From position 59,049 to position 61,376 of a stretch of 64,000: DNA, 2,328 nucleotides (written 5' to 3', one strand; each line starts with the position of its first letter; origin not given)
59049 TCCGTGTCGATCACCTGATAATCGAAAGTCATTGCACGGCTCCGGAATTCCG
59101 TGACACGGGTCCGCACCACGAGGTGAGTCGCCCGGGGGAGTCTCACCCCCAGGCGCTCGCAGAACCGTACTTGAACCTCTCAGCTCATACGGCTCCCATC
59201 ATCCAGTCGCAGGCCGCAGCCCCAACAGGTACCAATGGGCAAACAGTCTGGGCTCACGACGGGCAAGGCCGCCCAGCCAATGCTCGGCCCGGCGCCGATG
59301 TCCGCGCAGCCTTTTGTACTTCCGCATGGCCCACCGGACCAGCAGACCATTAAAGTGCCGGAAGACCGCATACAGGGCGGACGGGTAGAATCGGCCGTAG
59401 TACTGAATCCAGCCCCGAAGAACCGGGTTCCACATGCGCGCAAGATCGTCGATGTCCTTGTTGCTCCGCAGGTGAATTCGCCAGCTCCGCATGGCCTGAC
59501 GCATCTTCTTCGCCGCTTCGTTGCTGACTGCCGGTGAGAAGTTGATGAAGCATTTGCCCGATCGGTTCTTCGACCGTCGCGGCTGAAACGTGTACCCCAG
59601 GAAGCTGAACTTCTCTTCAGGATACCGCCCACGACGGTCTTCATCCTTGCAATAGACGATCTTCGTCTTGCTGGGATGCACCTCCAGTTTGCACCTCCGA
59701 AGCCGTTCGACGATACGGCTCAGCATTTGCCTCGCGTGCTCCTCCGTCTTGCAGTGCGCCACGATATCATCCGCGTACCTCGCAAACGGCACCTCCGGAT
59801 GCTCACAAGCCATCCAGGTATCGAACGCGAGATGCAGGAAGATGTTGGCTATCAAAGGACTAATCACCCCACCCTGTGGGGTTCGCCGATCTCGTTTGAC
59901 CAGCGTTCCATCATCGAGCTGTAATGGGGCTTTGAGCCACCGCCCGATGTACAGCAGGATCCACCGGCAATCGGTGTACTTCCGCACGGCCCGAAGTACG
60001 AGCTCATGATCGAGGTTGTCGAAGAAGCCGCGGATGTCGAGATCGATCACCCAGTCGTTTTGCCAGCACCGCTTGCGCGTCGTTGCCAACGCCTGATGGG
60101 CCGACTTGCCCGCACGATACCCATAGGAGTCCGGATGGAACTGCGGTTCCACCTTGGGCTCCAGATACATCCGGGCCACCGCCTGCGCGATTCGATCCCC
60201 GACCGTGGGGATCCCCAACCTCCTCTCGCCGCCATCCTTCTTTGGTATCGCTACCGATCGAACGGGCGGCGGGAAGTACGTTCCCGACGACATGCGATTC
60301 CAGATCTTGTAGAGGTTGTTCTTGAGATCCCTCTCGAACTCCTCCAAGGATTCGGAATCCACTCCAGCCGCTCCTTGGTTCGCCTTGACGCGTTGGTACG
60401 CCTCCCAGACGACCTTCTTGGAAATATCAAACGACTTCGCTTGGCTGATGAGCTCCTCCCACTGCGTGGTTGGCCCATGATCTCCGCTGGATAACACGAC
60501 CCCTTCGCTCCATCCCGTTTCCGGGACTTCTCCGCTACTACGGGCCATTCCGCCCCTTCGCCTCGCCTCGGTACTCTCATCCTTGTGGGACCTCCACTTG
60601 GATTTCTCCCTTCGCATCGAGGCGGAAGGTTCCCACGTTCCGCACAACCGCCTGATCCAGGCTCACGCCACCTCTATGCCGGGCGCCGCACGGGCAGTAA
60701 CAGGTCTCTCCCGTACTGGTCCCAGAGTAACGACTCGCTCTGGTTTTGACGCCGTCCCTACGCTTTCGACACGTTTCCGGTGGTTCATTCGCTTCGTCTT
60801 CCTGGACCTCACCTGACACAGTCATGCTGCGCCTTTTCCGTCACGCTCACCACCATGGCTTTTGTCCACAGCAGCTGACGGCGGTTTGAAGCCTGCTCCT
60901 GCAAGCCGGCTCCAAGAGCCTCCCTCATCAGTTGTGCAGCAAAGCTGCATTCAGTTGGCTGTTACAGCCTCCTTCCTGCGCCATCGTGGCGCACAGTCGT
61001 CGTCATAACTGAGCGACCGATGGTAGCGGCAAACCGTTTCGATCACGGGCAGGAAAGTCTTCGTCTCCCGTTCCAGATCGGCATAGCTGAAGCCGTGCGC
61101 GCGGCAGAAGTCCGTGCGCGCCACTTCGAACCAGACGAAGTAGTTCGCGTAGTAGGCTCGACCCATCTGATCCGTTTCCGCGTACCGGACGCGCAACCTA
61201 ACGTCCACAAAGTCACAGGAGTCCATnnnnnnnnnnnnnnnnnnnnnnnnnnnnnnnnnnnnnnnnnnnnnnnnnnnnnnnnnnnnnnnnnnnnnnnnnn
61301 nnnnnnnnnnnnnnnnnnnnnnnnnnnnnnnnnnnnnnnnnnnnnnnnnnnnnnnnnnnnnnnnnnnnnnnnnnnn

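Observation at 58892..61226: Group II intron inserted in-frame, in sense orientation, inside a thioesterase coding sequence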

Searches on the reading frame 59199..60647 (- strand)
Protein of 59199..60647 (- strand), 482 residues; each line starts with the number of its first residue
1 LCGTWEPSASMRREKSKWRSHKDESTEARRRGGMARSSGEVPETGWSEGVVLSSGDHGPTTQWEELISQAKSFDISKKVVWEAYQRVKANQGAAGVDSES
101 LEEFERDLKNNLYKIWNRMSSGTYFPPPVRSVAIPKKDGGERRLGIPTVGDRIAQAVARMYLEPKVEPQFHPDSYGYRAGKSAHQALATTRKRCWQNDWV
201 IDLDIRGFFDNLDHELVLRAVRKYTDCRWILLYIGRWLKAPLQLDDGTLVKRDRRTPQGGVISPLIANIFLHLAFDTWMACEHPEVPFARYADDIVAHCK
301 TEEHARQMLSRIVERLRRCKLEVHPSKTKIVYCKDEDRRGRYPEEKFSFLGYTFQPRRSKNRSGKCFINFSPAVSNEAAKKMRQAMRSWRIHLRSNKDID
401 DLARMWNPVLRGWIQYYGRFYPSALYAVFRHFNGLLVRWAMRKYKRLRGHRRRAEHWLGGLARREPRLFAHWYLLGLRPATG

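Call 7: search_protein_families(library=pfam, proteins=[window:59199-60647:-], max_evalue=0.01)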
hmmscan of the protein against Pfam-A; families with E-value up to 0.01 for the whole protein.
window:59199-60647:- (482 aa): 2 families
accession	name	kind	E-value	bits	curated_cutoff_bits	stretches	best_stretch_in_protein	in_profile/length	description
PF00078.32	RVT_1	-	3.5e-39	135.1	29.6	1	134-354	1-205/205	Reverse transcriptase (RNA-dependent DNA polymerase)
PF08388.16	GIIM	-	1.9e-16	60.3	23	1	380-453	2-78/80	Group II intron, maturase-specific domain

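Call 8: search_protein_families(library=ncbifam, proteins=[window:59199-60647:-], max_evalue=0.01)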
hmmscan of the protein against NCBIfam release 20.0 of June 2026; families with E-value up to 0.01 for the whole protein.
window:59199-60647:- (482 aa): 7 families
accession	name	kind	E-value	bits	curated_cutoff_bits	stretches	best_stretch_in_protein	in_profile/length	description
TIGR04416.1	group_II_RT_mat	equivalog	3.6e-125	417.7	300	1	77-443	1-352/353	group II intron reverse transcriptase/maturase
NF041747.1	Drt3a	equivalog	4e-20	72.5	200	1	199-392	112-302/412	antiviral reverse transcriptase Drt3a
NF041746.1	Drt2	equivalog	4.5e-20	72.2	390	2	255-390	223-356/416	antiviral reverse transcriptase Drt2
NF038233.2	retron_St85_RT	exception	1.3e-17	64.1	235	1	131-329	27-215/289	retron St85 family RNA-directed DNA polymerase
NF042941.1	Retron_TIR_antiphage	equivalog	2.3e-10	39.8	600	2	130-213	30-107/464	TIR domain-containing anti-phage reverse transcriptase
NF038237.1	retron_Ec67_fus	exception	9.5e-07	27.6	450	1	254-332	159-249/572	retron Ec67 family RNA-directed DNA polymerase/endonuclease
NF041749.1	Drt4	equivalog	1.6e-06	27.4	450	1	284-331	220-267/489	antiviral reverse transcriptase Drt4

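Call 15: find_homologous_proteins(query=window:59202-60548:-)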
Query seq(449 aa) (449 aa): 8000 proteins with E <= 0.001 among 8000 candidates; the best 120 are listed.
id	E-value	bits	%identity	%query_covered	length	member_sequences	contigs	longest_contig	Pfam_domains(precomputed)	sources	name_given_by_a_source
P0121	0.0e+0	1062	100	100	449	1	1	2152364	PF00078.33,PF08388.17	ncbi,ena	-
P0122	1.3e-287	972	99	93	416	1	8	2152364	PF00078.33,PF08388.17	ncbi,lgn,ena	-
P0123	1.5e-280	949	93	96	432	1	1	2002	PF00078.33,PF08388.17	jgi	jgi:RNA-directed DNA polymerase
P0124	6.3e-264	894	91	93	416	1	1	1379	PF00078.33,PF08388.17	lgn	-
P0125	1.8e-263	892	91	93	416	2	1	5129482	PF00078.33,PF08388.17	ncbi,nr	ncbi:MAG: group II intron reverse transcriptase/maturase [Acidobacteriota bacterium]|nr:MAG: group I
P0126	1.6e-252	856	87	93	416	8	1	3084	PF00078.33,PF08388.17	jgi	jgi:RNA-directed DNA polymerase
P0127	5.0e-248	841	86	92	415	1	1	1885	PF00078.33,PF08388.17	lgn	-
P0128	3.5e-247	839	85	92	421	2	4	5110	PF00078.33,PF08388.17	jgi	jgi:RNA-directed DNA polymerase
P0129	2.6e-243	826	84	93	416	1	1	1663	PF00078.33,PF08388.17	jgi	jgi:RNA-directed DNA polymerase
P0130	5.5e-243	825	84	93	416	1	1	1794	PF00078.33,PF08388.17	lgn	-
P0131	1.4e-242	823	83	93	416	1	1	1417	PF00078.33,PF08388.17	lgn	-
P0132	3.4e-236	802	81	93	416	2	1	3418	PF00078.33,PF08388.17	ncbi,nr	ncbi:MAG: group II intron reverse transcriptase/maturase [Gemmatimonadetes bacterium]|nr:group II in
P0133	4.2e-233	792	80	93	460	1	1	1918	PF00078.33,PF08388.17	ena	-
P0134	7.7e-233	791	84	88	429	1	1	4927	PF00078.33,PF08388.17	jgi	-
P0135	1.4e-232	790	80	93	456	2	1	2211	PF00078.33,PF08388.17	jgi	jgi:RNA-directed DNA polymerase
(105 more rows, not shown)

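Call 17: find_encoding_contigs(protein=P0122, flank=3500, max_places=10)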
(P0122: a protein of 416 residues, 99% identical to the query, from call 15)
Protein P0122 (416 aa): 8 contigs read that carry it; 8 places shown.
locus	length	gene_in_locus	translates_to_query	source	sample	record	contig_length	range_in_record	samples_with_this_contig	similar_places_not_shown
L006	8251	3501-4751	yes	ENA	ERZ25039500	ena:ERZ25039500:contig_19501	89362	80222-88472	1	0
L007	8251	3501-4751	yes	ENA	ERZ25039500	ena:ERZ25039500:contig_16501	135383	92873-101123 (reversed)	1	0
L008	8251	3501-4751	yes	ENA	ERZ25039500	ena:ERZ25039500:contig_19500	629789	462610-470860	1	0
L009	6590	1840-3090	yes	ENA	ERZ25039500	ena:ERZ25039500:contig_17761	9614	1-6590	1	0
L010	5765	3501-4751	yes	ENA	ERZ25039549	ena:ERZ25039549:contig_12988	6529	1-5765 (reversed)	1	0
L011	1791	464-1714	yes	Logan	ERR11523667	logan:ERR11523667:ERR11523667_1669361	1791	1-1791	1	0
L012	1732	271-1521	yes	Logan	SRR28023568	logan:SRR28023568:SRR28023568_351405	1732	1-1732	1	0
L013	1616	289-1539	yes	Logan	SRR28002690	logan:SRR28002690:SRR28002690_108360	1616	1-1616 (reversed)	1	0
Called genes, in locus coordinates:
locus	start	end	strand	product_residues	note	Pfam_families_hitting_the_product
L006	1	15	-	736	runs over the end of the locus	PF00239:Resolvase, PF07508:Recombinase, PF13408:Zn_ribbon_recom (weak), PF13542:HTH_Tnp_ISL3 (faint), PF12728:HTH_17 (weak)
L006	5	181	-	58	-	-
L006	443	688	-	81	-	-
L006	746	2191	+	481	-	PF01609:DDE_Tnp_1 (faint)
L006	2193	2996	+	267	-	PF00078:RVT_1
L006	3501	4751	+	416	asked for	PF00078:RVT_1, PF08388:GIIM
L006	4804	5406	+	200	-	PF08388:GIIM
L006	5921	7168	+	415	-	PF02899:Phage_int_SAM_1 (faint), PF13495:Phage_int_SAM_4 (faint), PF00589:Phage_integrase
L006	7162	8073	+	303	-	PF00589:Phage_integrase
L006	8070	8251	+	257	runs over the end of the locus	PF02899:Phage_int_SAM_1, PF00589:Phage_integrase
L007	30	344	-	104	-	PF10387:DUF2442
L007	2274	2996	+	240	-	PF00078:RVT_1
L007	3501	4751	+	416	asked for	PF00078:RVT_1, PF08388:GIIM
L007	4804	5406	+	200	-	PF08388:GIIM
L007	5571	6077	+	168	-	-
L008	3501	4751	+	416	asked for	PF00078:RVT_1, PF08388:GIIM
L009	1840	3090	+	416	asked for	PF00078:RVT_1, PF08388:GIIM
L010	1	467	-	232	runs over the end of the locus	-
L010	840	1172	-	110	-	-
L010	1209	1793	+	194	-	PF00078:RVT_1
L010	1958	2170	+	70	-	-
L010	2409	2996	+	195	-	PF00078:RVT_1 (weak)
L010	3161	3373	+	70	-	-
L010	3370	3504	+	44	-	-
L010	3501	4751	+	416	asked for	PF00078:RVT_1, PF08388:GIIM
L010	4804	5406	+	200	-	PF08388:GIIM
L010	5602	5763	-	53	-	?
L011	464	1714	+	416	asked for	PF00078:RVT_1, PF08388:GIIM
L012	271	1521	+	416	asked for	PF00078:RVT_1, PF08388:GIIM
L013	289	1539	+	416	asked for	PF00078:RVT_1, PF08388:GIIM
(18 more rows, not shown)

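Call 18: find_encoding_contigs(protein=P0121, flank=3500, max_places=4)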
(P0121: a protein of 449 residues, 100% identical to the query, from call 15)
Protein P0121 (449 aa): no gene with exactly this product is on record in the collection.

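Call 21: find_related_loci(query=P0121, collection=genome_contigs, flank=2500)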
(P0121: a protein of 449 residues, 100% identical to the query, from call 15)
Query P0121 (449 aa) in genome_contigs; peptide patterns used: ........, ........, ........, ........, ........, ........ (x = any residue, [..] = any of these).
551 stretches matched a pattern; 517 encode a relative of the query (tblastn E <= 1e-3); the best 80 are kept; 79 distinct loci.
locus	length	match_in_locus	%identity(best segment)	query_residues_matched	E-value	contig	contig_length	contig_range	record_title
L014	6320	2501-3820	90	8-449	0e+0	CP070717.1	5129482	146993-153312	MAG: Acidobacteriota bacterium isolate bin48 chromosome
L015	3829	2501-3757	79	31-449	0e+0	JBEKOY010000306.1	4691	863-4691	MAG: Polyangiaceae bacterium isolate SPRUCE 451 SPRUCE_451_306, whole genome shotgun sequence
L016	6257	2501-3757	79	31-449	0e+0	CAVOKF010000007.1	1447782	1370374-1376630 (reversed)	MAG: uncultured delta proteobacterium isolate MFD00082.bin.1.80 genome assembly, contig: contig_3710, whole genome shotg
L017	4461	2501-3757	78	31-449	0e+0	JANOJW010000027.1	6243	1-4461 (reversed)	MAG: Hyphomicrobiales bacterium isolate VAR_48_metabat_123 VAR_48_k141_4210197, whole genome shotgun sequence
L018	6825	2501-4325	78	31-449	0e+0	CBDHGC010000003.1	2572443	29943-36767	MAG: Vicinamibacterales bacterium isolate 2255f9a4-9ab0-4a79-b16a-ed87816e7612 genome assembly, contig: contig_3, whole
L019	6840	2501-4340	78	31-449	0e+0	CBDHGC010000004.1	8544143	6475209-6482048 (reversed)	MAG: Vicinamibacterales bacterium isolate 2255f9a4-9ab0-4a79-b16a-ed87816e7612 genome assembly, contig: contig_4, whole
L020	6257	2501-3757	78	31-449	0e+0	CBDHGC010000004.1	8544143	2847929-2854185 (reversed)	MAG: Vicinamibacterales bacterium isolate 2255f9a4-9ab0-4a79-b16a-ed87816e7612 genome assembly, contig: contig_4, whole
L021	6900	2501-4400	77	31-449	0e+0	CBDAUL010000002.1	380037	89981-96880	MAG: Vicinamibacterales bacterium isolate 3187d3cd-29f7-40f2-88d1-47a6769d9de4 genome assembly, contig: contig_2, whole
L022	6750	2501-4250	77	31-449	0e+0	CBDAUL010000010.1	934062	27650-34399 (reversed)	MAG: Vicinamibacterales bacterium isolate 3187d3cd-29f7-40f2-88d1-47a6769d9de4 genome assembly, contig: contig_10, whole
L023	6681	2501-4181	77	31-449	0e+0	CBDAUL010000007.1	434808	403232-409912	MAG: Vicinamibacterales bacterium isolate 3187d3cd-29f7-40f2-88d1-47a6769d9de4 genome assembly, contig: contig_7, whole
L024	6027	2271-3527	77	31-449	0e+0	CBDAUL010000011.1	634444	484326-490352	MAG: Vicinamibacterales bacterium isolate 3187d3cd-29f7-40f2-88d1-47a6769d9de4 genome assembly, contig: contig_11, whole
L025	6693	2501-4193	77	31-449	0e+0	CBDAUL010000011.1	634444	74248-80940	MAG: Vicinamibacterales bacterium isolate 3187d3cd-29f7-40f2-88d1-47a6769d9de4 genome assembly, contig: contig_11, whole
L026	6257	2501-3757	77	31-449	0e+0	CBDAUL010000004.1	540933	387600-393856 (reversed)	MAG: Vicinamibacterales bacterium isolate 3187d3cd-29f7-40f2-88d1-47a6769d9de4 genome assembly, contig: contig_4, whole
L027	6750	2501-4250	77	31-449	0e+0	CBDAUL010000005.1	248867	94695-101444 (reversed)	MAG: Vicinamibacterales bacterium isolate 3187d3cd-29f7-40f2-88d1-47a6769d9de4 genome assembly, contig: contig_5, whole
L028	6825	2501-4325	78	31-449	0e+0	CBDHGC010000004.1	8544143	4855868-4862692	MAG: Vicinamibacterales bacterium isolate 2255f9a4-9ab0-4a79-b16a-ed87816e7612 genome assembly, contig: contig_4, whole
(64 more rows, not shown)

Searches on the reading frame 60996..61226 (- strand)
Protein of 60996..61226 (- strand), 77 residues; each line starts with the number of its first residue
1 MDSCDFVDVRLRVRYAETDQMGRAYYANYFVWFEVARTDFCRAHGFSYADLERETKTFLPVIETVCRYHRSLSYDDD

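Call 7: search_protein_families(library=pfam, proteins=[window:60996-61226:-], max_evalue=0.01)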
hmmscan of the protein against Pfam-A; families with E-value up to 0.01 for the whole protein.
seq(77 aa): 2 families
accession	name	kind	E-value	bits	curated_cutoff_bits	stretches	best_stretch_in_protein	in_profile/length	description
PF03061.28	4HBT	-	7.5e-07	29.8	20.6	1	21-76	1-48/79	Thioesterase superfamily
PF13279.12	4HBT_2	-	5.2e-06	27.4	25.5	1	13-76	1-63/122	Thioesterase-like superfamily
